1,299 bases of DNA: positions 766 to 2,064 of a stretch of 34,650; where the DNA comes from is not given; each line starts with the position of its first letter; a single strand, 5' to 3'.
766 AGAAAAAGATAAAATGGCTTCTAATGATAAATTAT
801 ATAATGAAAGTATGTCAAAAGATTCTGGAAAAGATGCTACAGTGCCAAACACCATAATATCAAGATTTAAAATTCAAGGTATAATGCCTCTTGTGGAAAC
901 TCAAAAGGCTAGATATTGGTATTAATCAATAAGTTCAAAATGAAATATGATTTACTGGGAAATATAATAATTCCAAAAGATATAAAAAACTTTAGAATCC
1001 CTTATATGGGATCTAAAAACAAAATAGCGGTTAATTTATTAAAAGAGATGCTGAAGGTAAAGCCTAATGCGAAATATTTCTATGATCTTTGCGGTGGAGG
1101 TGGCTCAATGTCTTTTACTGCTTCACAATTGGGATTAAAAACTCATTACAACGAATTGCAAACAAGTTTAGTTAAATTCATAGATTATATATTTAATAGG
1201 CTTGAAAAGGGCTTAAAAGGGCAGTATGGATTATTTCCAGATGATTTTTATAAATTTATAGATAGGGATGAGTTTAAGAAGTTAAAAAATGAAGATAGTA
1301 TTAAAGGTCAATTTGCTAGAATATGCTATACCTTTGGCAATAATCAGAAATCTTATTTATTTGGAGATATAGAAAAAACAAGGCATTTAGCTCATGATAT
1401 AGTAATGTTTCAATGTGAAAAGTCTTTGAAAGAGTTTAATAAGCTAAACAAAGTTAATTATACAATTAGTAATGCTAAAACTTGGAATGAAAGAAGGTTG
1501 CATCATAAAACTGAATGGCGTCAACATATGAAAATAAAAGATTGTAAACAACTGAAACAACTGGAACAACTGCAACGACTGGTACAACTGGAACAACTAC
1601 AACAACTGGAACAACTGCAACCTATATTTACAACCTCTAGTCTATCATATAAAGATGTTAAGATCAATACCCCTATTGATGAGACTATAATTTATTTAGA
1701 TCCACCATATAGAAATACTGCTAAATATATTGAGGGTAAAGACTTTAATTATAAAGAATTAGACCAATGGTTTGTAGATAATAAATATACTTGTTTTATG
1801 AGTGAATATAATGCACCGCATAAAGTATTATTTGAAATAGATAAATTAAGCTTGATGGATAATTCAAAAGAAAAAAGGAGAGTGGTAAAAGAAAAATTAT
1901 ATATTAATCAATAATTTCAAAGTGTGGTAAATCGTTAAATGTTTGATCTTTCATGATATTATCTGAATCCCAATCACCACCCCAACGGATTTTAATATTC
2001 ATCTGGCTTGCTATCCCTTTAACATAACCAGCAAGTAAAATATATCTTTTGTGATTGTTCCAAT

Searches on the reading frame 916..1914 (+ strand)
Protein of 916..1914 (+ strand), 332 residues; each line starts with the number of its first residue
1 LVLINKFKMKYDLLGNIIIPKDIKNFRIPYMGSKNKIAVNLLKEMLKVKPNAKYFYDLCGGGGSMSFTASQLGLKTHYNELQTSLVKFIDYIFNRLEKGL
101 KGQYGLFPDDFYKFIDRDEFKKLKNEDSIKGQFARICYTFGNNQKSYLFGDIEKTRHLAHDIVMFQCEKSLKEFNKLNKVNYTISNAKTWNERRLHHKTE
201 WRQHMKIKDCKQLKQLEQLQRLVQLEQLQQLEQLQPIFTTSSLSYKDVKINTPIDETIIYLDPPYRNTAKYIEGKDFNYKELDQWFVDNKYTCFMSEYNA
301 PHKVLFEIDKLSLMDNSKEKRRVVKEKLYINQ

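Call 69: search_protein_families(library=pfam, proteins=[window:916-1914:+], max_evalue=0.01)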
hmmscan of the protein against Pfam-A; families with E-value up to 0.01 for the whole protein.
window:916-1914:+ (332 aa): 1 family
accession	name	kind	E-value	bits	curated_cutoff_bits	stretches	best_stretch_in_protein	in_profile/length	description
PF02086.21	MethyltransfD12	-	1e-06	29.1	22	1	30-271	1-191/253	D12 class N6 adenine-specific DNA methyltransferase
